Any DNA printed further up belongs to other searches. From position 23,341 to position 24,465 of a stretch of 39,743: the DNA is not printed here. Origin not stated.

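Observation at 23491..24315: Sul1/Sul2-like (sulfonamide-resistance clade) dihydropteroate synthase in an apparently native, non-mobile chromosomal context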

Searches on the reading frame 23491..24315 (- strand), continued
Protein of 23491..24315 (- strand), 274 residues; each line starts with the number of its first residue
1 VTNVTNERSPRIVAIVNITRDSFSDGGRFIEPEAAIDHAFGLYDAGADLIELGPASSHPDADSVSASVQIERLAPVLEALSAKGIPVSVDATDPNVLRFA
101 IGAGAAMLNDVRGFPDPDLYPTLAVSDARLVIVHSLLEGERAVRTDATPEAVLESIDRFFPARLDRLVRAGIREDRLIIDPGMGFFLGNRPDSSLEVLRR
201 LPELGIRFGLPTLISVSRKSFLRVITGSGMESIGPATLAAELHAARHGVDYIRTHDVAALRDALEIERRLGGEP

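Call 36: find_related_loci(query=A1, collection=genome_contigs, flank=8000)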
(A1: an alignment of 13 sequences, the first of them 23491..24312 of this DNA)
Query A1 (273 aa) in genome_contigs; peptide patterns used: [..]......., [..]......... (x = any residue, [..] = any of these).
504 stretches matched a pattern; 471 encode a relative of the query (tblastn E <= 1e-3); the best 80 are kept; 80 distinct loci.
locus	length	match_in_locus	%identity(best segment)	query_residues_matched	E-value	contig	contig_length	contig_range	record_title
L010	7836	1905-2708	67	2-269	2e-110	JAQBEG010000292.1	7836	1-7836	MAG: Deltaproteobacteria bacterium isolate MAG_424_bin-21 424_bin-21_ctg-292, whole genome shotgun sequence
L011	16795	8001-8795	65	6-270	1e-108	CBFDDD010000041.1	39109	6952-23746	MAG TPA_asm: uncultured Myxococcales bacterium isolate SRR26215691_binner13_Refined_41 genome assembly, contig: ERZ25073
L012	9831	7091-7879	68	7-269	4e-108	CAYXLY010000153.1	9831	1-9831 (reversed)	MAG TPA_asm: uncultured Spirochaetaceae bacterium isolate binchicken_co13_458 genome assembly, contig: NODE_11141_length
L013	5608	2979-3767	67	7-269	3e-107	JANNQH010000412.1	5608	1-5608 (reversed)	MAG: Deltaproteobacteria bacterium isolate SOY_31_metabat_477 SOY_31_k141_3441682, whole genome shotgun sequence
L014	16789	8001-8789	67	10-272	2e-106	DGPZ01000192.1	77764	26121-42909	MAG TPA_asm: Deltaproteobacteria bacterium UBA4427 UBA4427_contig_9200, whole genome shotgun sequence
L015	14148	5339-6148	65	1-272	2e-105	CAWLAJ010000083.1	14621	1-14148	MAG: Deltaproteobacteria bacterium UBA4427 isolate CB6_Bottom.56 genome assembly, contig: Ga0310122_10001549, whole geno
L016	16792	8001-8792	66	9-272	2e-105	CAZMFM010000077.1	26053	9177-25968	MAG TPA_asm: uncultured Spirochaetaceae bacterium isolate SRP128015_co1_44 genome assembly, contig: NODE_2275_length_260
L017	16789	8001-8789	67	10-272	2e-105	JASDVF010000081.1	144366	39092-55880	MAG: Myxococcota bacterium isolate P24860_114_MAG_114 P24860_114_S12_mspades_85_length_144366_cov_22, whole genome shotg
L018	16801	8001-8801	66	6-273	1e-104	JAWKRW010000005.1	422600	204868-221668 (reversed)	MAG: Myxococcota bacterium isolate BC1.76 BC1.76.fa-5, whole genome shotgun sequence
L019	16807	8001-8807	63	6-271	7e-104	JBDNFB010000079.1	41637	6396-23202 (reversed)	MAG: Myxococcota bacterium isolate concoct.101.ELB k141_370177, whole genome shotgun sequence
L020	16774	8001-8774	64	8-265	5e-102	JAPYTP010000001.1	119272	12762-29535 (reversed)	MAG: Myxococcota bacterium isolate PW6.metabat2.187 PW6_143_length_119272_cov_8.898160, whole genome shotgun sequence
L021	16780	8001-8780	62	9-265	4e-101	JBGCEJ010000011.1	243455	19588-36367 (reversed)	MAG: Myxococcota bacterium isolate SGMAG-50 contig11, whole genome shotgun sequence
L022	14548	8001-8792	64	7-270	3e-101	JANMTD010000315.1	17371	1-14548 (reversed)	MAG: Deltaproteobacteria bacterium isolate SOY_29_metabat_276 SOY_29_k141_1425181, whole genome shotgun sequence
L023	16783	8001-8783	63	9-269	2e-97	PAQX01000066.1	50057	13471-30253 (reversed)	MAG: Deltaproteobacteria bacterium isolate SP124 MHASMcontig_2677769, whole genome shotgun sequence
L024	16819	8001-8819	63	6-269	3e-96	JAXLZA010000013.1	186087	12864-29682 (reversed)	MAG: Myxococcota bacterium isolate STL-MYXA1 C2.238.fa-13, whole genome shotgun sequence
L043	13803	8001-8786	56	9-271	4e-85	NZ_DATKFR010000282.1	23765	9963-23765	MAG: Parvibaculum sp. isolate SMAG_U14530 k141_39182, whole genome shotgun sequence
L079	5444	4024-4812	53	2-265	1e-81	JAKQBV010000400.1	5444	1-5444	MAG: bacterium isolate USCA_metabat.19_sub k141_192862, whole genome shotgun sequence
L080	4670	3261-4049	53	2-265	9e-82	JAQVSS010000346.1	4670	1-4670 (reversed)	MAG: Kiritimatiellae bacterium isolate STF1_28 NODE_75955_length_4670_cov_12.073740_Sandtown_F1, whole genome shotgun se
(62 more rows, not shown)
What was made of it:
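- The taxonomy rests on MAG labels, some of which are inconsistent ('uncultured Spirochaetaceae' for a few syntenic loci, call 36).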

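Call 54: predict_structure(alignment_id=A1)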
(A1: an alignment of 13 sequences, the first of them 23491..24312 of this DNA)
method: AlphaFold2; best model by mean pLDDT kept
length: 273 residues; sequences in the alignment: 13
mean_pLDDT: 84.1   pTM: 0.85
mean pLDDT of the five models: 84.1, 83.3, 82.7, 82.3, 82.2
residues with pLDDT >= 90: 138; 70-90: 89; 50-70: 36; < 50: 10
segments of 3 or more residues with pLDDT < 50: 1-5
pLDDT, mean of each block of 10 residues (from residue 1): 60 80 57 93 97 63 83 94 95 93 94 92 97 69 75 90 95 95 76 89 89 76 72 85 92 93 89 47
secondary structure, 60 per line:
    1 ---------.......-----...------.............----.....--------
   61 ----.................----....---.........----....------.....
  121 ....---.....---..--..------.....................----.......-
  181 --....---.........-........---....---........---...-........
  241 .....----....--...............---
elements in order: E10-16 H31-43 E48-52 H65-81 E86-89 H93-101 E106-109 H116-124 E128-132 H148-168 E176-179 H183-186 H190-198 H200-207 E211-214 H218-225 H233-245 E250-253 H256-270

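Call 56: list_cluster_members(proteins=[P0129, P0123, P0121, P0125, P0128, P0144, P0162, P0177, P0145, P0136])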
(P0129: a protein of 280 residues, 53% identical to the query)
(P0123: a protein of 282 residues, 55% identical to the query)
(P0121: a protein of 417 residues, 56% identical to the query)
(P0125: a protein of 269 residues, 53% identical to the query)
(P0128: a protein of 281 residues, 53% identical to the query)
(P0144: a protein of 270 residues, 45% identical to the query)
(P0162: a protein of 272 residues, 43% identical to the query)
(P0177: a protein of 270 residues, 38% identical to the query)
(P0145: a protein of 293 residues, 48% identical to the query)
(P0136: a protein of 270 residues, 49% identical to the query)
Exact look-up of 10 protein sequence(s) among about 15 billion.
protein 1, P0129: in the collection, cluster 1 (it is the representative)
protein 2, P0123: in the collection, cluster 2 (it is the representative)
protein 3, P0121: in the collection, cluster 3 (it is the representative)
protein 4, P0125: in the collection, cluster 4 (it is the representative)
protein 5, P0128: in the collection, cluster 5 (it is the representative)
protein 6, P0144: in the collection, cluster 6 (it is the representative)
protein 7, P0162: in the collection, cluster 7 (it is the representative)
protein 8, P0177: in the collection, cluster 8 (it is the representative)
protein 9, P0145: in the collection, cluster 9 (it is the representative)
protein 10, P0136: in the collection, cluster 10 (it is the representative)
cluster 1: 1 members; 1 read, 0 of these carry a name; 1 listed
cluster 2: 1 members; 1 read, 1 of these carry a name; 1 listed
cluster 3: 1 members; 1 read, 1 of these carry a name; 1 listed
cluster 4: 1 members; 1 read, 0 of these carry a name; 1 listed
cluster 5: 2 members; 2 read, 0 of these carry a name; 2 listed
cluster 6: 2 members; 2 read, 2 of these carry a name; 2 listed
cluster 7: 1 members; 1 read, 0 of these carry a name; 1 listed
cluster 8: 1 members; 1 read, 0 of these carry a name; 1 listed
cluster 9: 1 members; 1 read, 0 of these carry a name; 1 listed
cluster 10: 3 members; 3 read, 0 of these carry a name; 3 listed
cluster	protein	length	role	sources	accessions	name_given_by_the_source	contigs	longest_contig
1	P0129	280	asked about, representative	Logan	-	-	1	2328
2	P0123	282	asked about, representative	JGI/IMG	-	dihydropteroate synthase type 2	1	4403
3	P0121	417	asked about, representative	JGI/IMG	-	dihydropteroate synthase type 2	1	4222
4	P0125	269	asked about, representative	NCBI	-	-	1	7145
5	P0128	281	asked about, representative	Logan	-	-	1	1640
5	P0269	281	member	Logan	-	-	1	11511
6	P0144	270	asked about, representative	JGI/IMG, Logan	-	dihydropteroate synthase type 2/dihydropteroate synthase type 3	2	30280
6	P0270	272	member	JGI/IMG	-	dihydropteroate synthase type 2/dihydropteroate synthase type 3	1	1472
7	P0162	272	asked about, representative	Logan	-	-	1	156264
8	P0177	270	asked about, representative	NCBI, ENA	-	-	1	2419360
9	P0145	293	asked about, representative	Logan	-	-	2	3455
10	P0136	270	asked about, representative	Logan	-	-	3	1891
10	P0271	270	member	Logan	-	-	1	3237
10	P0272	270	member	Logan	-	-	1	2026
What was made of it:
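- Tried and rejected: Taxonomic names for the environmental 50%-identity clusters. list_cluster_members returned only generic names or none (call 56).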

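Call 57: fold_search(model_id=the predicted structure, library=pdb)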
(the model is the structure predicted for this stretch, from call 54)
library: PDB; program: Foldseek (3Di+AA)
matches with E <= 10: 1961; with E <= 0.001: 867
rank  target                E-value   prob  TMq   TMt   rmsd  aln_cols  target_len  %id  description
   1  7s2k_A                2.9e-30  1.00  0.92  0.94   1.6       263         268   54  Crystal structure of sulfonamide resistance enzyme Sul2 in complex with 7,8-dihydropteroate, magnesium, and pyrophosph (released 2023-05-03)
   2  7s2j_C                6.4e-30  1.00  0.88  0.89   3.0       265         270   53  Crystal structure of sulfonamide resistance enzyme Sul2 apoenzyme (released 2023-05-03)
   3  7s2l_A                9.1e-30  1.00  0.90  0.93   2.5       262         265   48  Crystal structure of sulfonamide resistance enzyme Sul3 apoenzyme (released 2023-05-03)
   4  7s2j_D                2.2e-29  1.00  0.90  0.92   2.1       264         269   54  Crystal structure of sulfonamide resistance enzyme Sul2 apoenzyme (released 2023-05-03)
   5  8scd                  2.8e-29  1.00  0.93  0.96   1.3       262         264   48  Crystal structure of sulfonamide resistance enzyme Sul3 in complex with reaction intermediate (released 2023-05-03)
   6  7s2j_A                2.8e-29  1.00  0.89  0.91   2.8       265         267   53  Crystal structure of sulfonamide resistance enzyme Sul2 apoenzyme (released 2023-05-03)
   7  7s2k_B                1.6e-28  1.00  0.88  0.92   1.8       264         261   50  Crystal structure of sulfonamide resistance enzyme Sul2 in complex with 7,8-dihydropteroate, magnesium, and pyrophosph (released 2023-05-03)
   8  7s2l_B                3.6e-28  1.00  0.90  0.95   1.7       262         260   47  Crystal structure of sulfonamide resistance enzyme Sul3 apoenzyme (released 2023-05-03)
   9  7s2m_A                7.1e-28  1.00  0.86  0.91   3.0       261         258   48  Crystal structure of sulfonamide resistance enzyme Sul3 in complex with 6-hydroxymethylpterin (released 2023-05-03)
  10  7s2i_B                2.0e-27  1.00  0.87  0.91   2.9       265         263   46  Crystal structure of sulfonamide resistance enzyme Sul1 in complex with 6-hydroxymethylpterin (released 2023-05-03)
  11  7s2l_C                2.4e-27  1.00  0.85  0.88   4.5       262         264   48  Crystal structure of sulfonamide resistance enzyme Sul3 apoenzyme (released 2023-05-03)
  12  7s2m_B                2.9e-27  1.00  0.86  0.90   3.3       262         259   48  Crystal structure of sulfonamide resistance enzyme Sul3 in complex with 6-hydroxymethylpterin (released 2023-05-03)
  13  7s2i_A                6.1e-27  1.00  0.87  0.90   3.5       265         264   45  Crystal structure of sulfonamide resistance enzyme Sul1 in complex with 6-hydroxymethylpterin (released 2023-05-03)
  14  7s2m_C                2.0e-25  1.00  0.83  0.93   2.7       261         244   45  Crystal structure of sulfonamide resistance enzyme Sul3 in complex with 6-hydroxymethylpterin (released 2023-05-03)
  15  7s2l_D                1.7e-24  1.00  0.85  0.94   2.3       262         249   45  Crystal structure of sulfonamide resistance enzyme Sul3 apoenzyme (released 2023-05-03)
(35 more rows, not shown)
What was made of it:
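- On Dihydropteroate synthase (PF00809 Pterin_bind; TIGR01496 DHPS): All 50 best Foldseek PDB hits listed are DHPS or Sul structures (calls 54, 57).
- The top 15 Foldseek PDB hits are all Sul2/3/1 chains, with TM 0.83-0.93 (calls 54, 57). The model superposes on Sul2/Sul3 at 1.3-1.6 Å (call 57).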

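Call 62: search_protein_families(library=pfam, proteins=[L080:202-840:+, L080:837-1592:+, L080:2044-2829:+, L080:3138-4085:+, L080:4150-4638:+, L079:76-855:+, L079:521-1264:+, L079:1641-3362:+, L079:3901-4848:+, L079:4913-5434:+])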
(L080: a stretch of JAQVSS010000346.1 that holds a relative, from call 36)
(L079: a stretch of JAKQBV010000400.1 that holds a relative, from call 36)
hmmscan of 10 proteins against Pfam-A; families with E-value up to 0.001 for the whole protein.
L080:202-840:+ (212 aa): 0 families

L080:837-1592:+ (251 aa): 1 family
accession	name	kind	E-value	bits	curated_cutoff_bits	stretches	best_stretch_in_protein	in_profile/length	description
PF02146.23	SIR2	-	6.4e-50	170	24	1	19-200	1-180/180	Sir2 family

L080:2044-2829:+ (261 aa): 0 families

L080:3138-4085:+ (315 aa): 1 family
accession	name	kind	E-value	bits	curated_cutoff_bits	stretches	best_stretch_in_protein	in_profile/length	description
PF00809.28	Pterin_bind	-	4.8e-60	203.7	25.5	1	52-293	1-244/244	Pterin binding enzyme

L080:4150-4638:+ (162 aa): 1 family
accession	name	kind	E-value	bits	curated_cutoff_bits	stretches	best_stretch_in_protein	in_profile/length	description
PF02878.22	PGM_PMM_I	-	4.7e-46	156.3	22.5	1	3-131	1-129/138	Phosphoglucomutase/phosphomannomutase, alpha/beta/alpha domain I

L079:76-855:+ (259 aa): 0 families

L079:521-1264:+ (247 aa): 0 families

L079:1641-3362:+ (573 aa): 3 families
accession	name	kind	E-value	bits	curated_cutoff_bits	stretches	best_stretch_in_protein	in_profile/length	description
PF08238.18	Sel1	-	1.4e-52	174.6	30.7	6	246-281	2-36/36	Sel1 repeat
PF13365.12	Trypsin_2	-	3.7e-25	89.8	27.6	1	372-504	1-144/144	Trypsin-like peptidase domain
PF00089.32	Trypsin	-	3e-12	47.3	20.6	1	372-508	27-198/220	Trypsin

L079:3901-4848:+ (315 aa): 1 family
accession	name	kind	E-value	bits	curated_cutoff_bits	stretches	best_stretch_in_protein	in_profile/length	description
PF00809.28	Pterin_bind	-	4.8e-60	203.7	25.5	1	52-293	1-244/244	Pterin binding enzyme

L079:4913-5434:+ (173 aa): 1 family
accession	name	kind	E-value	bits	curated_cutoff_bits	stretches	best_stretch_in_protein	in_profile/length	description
PF02878.22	PGM_PMM_I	-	5.9e-46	156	22.5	1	3-131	1-129/138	Phosphoglucomutase/phosphomannomutase, alpha/beta/alpha domain I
